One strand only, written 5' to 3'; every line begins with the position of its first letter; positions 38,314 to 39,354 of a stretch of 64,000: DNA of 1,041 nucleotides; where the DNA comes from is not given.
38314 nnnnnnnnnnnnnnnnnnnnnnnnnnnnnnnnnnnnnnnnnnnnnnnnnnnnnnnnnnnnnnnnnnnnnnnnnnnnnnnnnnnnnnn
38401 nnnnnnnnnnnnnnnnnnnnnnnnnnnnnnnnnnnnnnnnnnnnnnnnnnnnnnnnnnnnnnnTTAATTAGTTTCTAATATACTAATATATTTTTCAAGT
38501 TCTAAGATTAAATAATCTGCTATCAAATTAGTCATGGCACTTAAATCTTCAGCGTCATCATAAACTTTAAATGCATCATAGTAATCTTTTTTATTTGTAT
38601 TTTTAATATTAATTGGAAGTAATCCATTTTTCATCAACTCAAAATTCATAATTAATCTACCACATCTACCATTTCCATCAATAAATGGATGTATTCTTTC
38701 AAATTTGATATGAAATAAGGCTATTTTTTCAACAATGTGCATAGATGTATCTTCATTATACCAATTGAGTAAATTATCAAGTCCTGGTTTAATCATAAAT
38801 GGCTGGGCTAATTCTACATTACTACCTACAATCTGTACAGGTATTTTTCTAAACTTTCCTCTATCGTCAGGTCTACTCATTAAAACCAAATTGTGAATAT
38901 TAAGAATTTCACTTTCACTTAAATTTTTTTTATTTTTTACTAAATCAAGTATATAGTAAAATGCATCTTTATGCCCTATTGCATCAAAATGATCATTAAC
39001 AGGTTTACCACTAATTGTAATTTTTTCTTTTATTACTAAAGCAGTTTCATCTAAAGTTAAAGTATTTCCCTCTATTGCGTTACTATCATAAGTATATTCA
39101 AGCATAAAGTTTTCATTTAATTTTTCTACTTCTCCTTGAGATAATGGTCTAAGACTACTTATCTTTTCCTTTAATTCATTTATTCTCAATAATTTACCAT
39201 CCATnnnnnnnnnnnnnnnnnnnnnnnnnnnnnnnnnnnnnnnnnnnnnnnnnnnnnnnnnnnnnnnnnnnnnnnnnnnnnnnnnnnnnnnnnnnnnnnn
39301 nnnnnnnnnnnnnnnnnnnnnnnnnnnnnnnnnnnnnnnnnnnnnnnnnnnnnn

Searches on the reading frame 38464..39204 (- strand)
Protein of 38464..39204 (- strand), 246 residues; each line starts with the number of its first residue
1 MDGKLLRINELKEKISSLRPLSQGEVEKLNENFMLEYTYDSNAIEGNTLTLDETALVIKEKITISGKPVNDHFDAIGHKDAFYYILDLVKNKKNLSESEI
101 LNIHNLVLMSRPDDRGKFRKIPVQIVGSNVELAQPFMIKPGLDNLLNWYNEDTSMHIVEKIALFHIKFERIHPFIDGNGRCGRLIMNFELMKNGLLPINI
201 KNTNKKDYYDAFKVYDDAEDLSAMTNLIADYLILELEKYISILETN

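Call 4: search_protein_families(library=pfam, proteins=[window:38464-39204:-], max_evalue=0.01)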
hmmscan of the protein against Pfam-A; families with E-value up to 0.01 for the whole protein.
window:38464-39204:- (246 aa): 1 family
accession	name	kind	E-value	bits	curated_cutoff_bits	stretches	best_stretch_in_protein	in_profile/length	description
PF02661.23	Fic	-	7e-23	81.7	24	1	95-189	2-92/93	Fic/DOC family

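Call 7: find_related_loci(query=window:38464-39204:-, collection=genome_contigs, flank=6000)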
Query window:38464-39204:- (246 aa) in genome_contigs; peptide patterns used: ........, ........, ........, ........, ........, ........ (x = any residue, [..] = any of these).
124 stretches matched a pattern; 13 encode a relative of the query (tblastn E <= 1e-3); 13 distinct loci.
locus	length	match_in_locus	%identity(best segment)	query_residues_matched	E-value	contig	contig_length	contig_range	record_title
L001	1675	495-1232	98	1-246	4e-175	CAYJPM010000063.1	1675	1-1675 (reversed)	MAG TPA_asm: uncultured Muribaculaceae bacterium isolate ERP123703_co5_27 genome assembly, contig: NODE_54126_length_167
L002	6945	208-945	89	1-246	1e-146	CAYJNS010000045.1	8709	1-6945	MAG TPA_asm: uncultured Muribaculaceae bacterium isolate ERP123703_co3_316 genome assembly, contig: NODE_9754_length_870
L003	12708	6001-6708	42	8-242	9e-55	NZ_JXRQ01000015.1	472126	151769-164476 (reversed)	Jeotgalibacillus alimentarius strain YKJ-13 contig00015, whole genome shotgun sequence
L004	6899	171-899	43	1-243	2e-53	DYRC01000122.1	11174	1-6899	MAG TPA_asm: Desulfonema limicola isolate SulCav_GS10_10_45_377 SulCav_GS10_10_10246_length_11174_cov_223_361813, whole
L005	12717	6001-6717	40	7-244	3e-53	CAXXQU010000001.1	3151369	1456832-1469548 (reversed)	MAG: uncultured Aminiphilus sp. isolate a4575e0a-5ee9-430b-92c8-d05b1628a405 genome assembly, contig: contig_1, whole ge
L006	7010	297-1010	39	7-243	2e-51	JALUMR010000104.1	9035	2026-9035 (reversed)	MAG: Campylobacteraceae bacterium isolate S145_metabat2_scaf2bin.015 S145_NODE_3541_length_9035_cov_90.484172, whole gen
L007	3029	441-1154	39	7-243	3e-51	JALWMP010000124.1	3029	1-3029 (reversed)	MAG: Campylobacteraceae bacterium isolate M17_metabat2_scaf2bin.170 M17_NODE_51001_length_3029_cov_12.006547, whole geno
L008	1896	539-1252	40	7-243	1e-51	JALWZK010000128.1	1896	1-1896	MAG: Campylobacteraceae bacterium isolate T2_metabat1_scaf2bin.098 T2_NODE_201811_length_1896_cov_1.876201, whole genome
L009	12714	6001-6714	38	7-243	3e-51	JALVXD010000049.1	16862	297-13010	MAG: Campylobacteraceae bacterium isolate M10_metabat2_scaf2bin.065 M10_NODE_1511_length_16862_cov_8.021452, whole genom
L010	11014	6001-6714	43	8-244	2e-49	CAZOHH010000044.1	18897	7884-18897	MAG TPA_asm: uncultured Oscillospiraceae bacterium isolate SRP272421_co1_307 genome assembly, contig: NODE_7988_length_1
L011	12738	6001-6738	30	6-239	2e-12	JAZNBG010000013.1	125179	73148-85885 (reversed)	MAG: Clostridia bacterium isolate T1900044743_TS20190209.MAGScoT_cleanbin_000012 SGB_2086_k141_3413551, whole genome sho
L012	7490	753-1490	30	6-239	3e-12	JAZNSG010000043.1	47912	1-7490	MAG: Clostridia bacterium isolate T1900044810_TS20190276.MAGScoT_cleanbin_000010 SGB_2778_k141_827986, whole genome shot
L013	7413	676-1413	30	6-239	1e-11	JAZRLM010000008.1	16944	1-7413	MAG: Clostridia bacterium isolate T1900045435_YK20190126.MAGScoT_cleanbin_000003 SGB_7105_k141_859692, whole genome shot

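Call 8: find_homologous_proteins(query=window:38464-39204:-)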
Query window:38464-39204:- (246 aa): 7996 proteins with E <= 0.001 among 8000 candidates; the best 120 are listed.
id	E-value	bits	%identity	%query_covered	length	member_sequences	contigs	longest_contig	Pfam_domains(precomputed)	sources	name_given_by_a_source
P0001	1.2e-153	528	98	100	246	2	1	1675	PF02661.24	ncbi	-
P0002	1.1e-138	479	89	100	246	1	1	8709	PF02661.24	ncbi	-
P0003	2.9e-104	366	72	93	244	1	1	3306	PF02661.24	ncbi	-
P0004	6.8e-100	352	63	99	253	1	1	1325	PF02661.24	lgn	-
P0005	1.7e-99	350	65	97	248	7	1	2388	PF02661.24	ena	-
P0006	3.6e-99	349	61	99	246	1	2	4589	PF02661.24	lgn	-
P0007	1.2e-98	348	63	99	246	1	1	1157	PF02661.24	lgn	-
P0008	3.8e-98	346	62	99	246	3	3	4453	PF02661.24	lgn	-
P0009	7.6e-98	345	62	99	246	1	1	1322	PF02661.24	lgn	-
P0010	1.6e-97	344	59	99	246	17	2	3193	PF02661.24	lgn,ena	-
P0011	1.7e-97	344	62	98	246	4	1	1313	PF02661.24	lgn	-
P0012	3.0e-97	343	62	98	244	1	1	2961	PF02661.24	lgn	-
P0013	5.2e-97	342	61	98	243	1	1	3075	PF02661.24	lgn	-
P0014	1.6e-96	341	62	99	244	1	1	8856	PF02661.24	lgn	-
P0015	2.3e-96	340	62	98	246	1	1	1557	PF02661.24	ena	-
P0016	1.2e-95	338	64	98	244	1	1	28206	PF02661.24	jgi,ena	-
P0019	2.8e-95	337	62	98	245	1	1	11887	PF02661.24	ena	-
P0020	3.8e-95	336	61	99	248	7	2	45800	PF02661.24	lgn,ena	-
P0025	8.0e-95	335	61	99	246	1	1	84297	PF02661.24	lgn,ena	-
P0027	2.5e-94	333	62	98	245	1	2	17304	PF02661.24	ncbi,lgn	-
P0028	3.2e-94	333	58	99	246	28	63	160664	PF02661.24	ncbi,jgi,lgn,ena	-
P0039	3.2e-93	330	61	99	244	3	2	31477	PF02661.24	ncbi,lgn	ncbi:MAG: Fic family protein [Bacilli bacterium]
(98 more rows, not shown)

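Call 13: find_encoding_contigs(protein=P0028, flank=6000, max_places=10)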
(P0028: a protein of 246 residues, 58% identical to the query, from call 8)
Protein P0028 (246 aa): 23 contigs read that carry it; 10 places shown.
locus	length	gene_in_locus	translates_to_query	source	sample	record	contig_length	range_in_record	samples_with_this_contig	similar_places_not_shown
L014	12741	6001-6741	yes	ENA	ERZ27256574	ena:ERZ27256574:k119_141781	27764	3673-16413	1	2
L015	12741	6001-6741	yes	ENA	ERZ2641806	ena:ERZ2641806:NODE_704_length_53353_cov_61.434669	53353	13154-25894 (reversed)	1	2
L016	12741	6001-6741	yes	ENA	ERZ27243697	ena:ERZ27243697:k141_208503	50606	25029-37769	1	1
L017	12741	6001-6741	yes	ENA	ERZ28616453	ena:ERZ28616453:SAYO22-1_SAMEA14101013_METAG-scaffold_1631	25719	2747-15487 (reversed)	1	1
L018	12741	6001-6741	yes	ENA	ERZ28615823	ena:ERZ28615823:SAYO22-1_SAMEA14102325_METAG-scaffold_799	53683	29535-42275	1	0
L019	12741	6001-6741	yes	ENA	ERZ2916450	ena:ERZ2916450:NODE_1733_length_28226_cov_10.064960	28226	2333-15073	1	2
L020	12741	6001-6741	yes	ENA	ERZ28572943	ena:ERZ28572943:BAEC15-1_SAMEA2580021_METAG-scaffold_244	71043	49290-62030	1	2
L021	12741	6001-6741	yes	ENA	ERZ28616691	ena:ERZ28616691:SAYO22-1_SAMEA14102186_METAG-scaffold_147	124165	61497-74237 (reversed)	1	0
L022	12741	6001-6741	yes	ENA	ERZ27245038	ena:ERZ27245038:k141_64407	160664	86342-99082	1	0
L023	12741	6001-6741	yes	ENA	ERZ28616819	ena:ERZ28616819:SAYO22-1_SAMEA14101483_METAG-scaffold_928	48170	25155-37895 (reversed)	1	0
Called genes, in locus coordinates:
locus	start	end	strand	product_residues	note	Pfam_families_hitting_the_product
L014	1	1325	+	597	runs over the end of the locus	PF08439:Peptidase_M3_N, PF01432:Peptidase_M3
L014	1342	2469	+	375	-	PF00226:DnaJ, PF01556:DnaJ_C, PF00684:DnaJ_CXXCXGXG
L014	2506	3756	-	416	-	PF02073:Peptidase_M29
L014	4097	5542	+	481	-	-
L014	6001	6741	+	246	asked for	PF02661:Fic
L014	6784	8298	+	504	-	PF00300:His_Phos_1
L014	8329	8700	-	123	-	-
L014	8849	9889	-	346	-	-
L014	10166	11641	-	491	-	PF08903:DUF1846, PF20921:DUF1846_C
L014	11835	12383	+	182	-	PF01765:RRF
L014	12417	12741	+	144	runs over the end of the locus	PF01592:NifU_N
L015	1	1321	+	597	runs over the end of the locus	PF08439:Peptidase_M3_N, PF01432:Peptidase_M3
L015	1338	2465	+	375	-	PF00226:DnaJ, PF01556:DnaJ_C, PF00684:DnaJ_CXXCXGXG, PF27659:CHP02642 (faint)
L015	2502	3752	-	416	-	PF02073:Peptidase_M29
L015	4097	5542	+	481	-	-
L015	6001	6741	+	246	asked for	PF02661:Fic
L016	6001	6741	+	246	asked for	PF02661:Fic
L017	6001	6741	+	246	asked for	PF02661:Fic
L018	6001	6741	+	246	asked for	PF02661:Fic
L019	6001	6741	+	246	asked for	PF02661:Fic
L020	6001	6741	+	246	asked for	PF02661:Fic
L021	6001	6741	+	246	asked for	PF02661:Fic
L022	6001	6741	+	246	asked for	PF02661:Fic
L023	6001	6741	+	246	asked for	PF02661:Fic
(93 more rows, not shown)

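Call 18: find_related_loci(query=A1, collection=genome_contigs, flank=5000)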
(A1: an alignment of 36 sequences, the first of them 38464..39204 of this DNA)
Query A1 (246 aa) in genome_contigs; peptide patterns used: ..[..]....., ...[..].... (x = any residue, [..] = any of these).
600 stretches matched a pattern (row limit reached: there are more); 554 encode a relative of the query (tblastn E <= 1e-3); the best 80 are kept; 80 distinct loci.
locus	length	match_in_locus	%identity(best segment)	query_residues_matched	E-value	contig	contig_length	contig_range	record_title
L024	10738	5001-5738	51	1-244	7e-81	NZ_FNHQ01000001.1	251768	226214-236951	Megasphaera paucivorans strain DSM 16981, whole genome shotgun sequence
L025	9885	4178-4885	54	8-243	2e-78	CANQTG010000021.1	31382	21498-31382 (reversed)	MAG: uncultured Lachnospiraceae bacterium isolate Lapin-023__bin73 genome assembly, contig: Lapin-023__NODE_1953_length_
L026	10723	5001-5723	52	3-243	4e-78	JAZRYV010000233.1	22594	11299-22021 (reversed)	MAG: Spirochaetota bacterium isolate T1900044949_TA20190002.MAGScoT_cleanbin_000027 SGB_3545_k141_1489508, whole genome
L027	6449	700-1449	48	1-244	2e-77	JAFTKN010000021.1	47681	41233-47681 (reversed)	MAG: Clostridia bacterium isolate RGIG3902 Roe_deer_Cecum-2__c1777, whole genome shotgun sequence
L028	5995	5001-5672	54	12-243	1e-76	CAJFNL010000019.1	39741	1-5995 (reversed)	Candidatus Gallimonas intestinalis isolate Chicken_9_mag_69 genome assembly, contig: MAGpy_11413_9_idba_bin_69_fascaffol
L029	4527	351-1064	52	5-244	8e-77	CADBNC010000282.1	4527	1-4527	MAG: Ruminococcaceae bacterium isolate RUG14113 genome assembly, contig: RUG14113_asm_282, whole genome shotgun sequence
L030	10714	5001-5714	48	8-245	6e-76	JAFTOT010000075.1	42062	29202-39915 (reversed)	MAG: Clostridia bacterium isolate RGIG4012 Roe_deer_Cecum-5__c3010, whole genome shotgun sequence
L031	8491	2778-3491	51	5-244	1e-75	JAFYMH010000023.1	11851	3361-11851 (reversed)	MAG: Clostridia bacterium isolate RGIG7220 Water_buffalos_Cecum-2__c199984, whole genome shotgun sequence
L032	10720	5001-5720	50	5-244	2e-75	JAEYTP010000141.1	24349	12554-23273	MAG: Bacillota bacterium isolate OH_CBlB_136 k127_1267604, whole genome shotgun sequence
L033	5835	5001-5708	49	8-243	4e-75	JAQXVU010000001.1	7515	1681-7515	MAG: Eggerthellales bacterium isolate SUG1568 k141_3568085, whole genome shotgun sequence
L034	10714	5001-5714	51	5-244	6e-75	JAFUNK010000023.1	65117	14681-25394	MAG: Lachnospiraceae bacterium isolate RGIG4653 Roe_deer_Rectum-4__c3923, whole genome shotgun sequence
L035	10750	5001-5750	50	2-246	1e-74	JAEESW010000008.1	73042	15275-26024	MAG: bacterium isolate Tb.RUG.391 NODE_996_length_73042_cov_1.612028, whole genome shotgun sequence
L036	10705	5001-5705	52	8-244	1e-74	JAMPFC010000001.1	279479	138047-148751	MAG: Roseburia sp. isolate NALB_7861_19 Scaffold_#1__SCF_001__278679_bp, whole genome shotgun sequence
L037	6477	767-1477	50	5-243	8e-75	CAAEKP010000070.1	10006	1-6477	MAG TPA_asm: Peptococcaceae bacterium, isolate HGM14212, WGS project CAAEKP010000000 data, contig: ERS537207_88_k99_8037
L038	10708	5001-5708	47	7-244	4e-74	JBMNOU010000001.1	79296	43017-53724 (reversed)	MAG: Christensenellales bacterium isolate SBF912SR8HQ0013 scaffold_572_c1, whole genome shotgun sequence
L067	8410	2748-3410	42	9-232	7e-46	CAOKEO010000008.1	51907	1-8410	MAG TPA_asm: uncultured Clostridium sp. isolate SRR15604501_bin.28_metawrap_v1.3_MAG genome assembly, contig: NODE.633_l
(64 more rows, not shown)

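Call 23: find_related_loci(query=window:38464-39204:-, collection=metagenome_contigs, flank=5000)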
Query window:38464-39204:- (246 aa) in metagenome_contigs; peptide patterns used: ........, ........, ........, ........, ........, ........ (x = any residue, [..] = any of these).
215 stretches matched a pattern; 12 encode a relative of the query (tblastn E <= 1e-3); 12 distinct loci.
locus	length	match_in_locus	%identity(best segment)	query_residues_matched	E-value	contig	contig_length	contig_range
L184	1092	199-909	39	8-243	5e-53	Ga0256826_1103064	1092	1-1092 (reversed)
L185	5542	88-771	40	17-243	8e-50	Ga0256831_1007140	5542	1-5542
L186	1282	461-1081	42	7-212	6e-52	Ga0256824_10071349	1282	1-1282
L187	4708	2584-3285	39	7-239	2e-49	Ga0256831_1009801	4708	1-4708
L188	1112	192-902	39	7-244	7e-51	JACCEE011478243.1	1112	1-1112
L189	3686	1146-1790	38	7-239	8e-48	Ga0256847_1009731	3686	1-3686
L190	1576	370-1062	39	14-243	1e-48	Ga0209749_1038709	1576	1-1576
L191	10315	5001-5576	37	35-228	4e-32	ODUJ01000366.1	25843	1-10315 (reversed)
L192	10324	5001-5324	41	118-228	3e-19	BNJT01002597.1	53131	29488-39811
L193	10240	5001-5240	48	145-228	5e-19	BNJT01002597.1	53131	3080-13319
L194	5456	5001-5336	34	116-228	3e-12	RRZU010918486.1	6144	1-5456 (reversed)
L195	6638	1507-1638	55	168-211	2e-11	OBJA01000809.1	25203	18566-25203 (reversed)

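Call 24: find_encoding_contigs(protein=P0003, flank=5000, max_places=3)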
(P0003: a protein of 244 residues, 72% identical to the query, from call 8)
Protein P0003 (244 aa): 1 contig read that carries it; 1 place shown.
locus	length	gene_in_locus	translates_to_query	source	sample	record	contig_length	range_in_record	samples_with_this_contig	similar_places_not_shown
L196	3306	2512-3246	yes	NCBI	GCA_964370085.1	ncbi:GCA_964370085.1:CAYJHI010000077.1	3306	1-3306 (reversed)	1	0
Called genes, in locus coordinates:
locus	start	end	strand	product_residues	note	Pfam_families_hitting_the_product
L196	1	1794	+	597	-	?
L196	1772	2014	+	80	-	-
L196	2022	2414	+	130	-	-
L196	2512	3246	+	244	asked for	PF02661:Fic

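Call 25: find_encoding_contigs(protein=P0016, flank=5000, max_places=3)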
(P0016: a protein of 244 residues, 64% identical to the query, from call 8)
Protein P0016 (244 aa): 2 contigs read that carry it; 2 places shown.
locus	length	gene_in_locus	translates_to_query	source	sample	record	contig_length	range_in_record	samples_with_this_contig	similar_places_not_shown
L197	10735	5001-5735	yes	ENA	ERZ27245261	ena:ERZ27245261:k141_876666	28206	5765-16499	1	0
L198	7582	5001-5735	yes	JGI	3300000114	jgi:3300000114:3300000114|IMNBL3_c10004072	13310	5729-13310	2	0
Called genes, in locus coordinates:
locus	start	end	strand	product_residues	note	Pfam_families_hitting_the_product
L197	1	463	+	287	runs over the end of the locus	PF00072:Response_reg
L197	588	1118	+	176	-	PF04542:Sigma70_r2, PF08281:Sigma70_r4_2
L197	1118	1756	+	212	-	PF14285:DUF4367 (weak)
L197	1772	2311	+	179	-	-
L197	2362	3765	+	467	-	PF03062:MBOAT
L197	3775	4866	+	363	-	PF14286:DHHW (weak)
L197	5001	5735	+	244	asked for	PF02661:Fic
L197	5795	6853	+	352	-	PF03717:PBP_dimer, PF00905:Transpeptidase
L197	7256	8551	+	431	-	PF04326:SLFN_AlbA_2, PF13749:HATPase_c_4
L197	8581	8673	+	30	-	-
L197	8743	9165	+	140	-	-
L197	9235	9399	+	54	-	-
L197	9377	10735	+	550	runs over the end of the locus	PF00239:Resolvase, PF07508:Recombinase, PF13408:Zn_ribbon_recom (weak)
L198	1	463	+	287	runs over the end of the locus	PF00072:Response_reg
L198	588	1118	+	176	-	PF04542:Sigma70_r2, PF08281:Sigma70_r4_2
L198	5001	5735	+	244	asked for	PF02661:Fic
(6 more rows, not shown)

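Call 26: find_encoding_contigs(protein=P0025, flank=5000, max_places=3)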
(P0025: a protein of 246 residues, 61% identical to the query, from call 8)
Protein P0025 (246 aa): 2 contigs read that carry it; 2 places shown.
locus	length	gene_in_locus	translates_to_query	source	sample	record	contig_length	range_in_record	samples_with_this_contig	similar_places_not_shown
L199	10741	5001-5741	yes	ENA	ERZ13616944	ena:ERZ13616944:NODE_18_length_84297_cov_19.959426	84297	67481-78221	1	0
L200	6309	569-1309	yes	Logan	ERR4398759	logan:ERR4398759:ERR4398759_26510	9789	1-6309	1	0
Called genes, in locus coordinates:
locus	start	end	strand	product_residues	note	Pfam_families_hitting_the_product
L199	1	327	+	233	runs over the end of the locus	PF04203:Sortase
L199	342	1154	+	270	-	-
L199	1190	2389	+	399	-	PF22025:ThiI_fer, PF06508:QueC (faint), PF02926:THUMP, PF02568:ThiI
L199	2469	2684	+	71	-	PF00269:SASP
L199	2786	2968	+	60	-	PF00269:SASP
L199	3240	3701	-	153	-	PF02371:Transposase_20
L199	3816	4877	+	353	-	PF07963:N_methyl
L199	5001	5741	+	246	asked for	PF02661:Fic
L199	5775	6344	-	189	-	PF00574:CLP_protease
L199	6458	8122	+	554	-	PF00485:PRK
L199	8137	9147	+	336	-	PF00044:Gp_dh_N, PF02800:Gp_dh_C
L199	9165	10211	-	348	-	PF00535:Glycos_transf_2, PF10111:Glyco_tranf_2_2, PF13641:Glyco_tranf_2_3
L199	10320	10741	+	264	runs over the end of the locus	PF14270:DUF4358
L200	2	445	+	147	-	?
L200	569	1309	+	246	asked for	PF02661:Fic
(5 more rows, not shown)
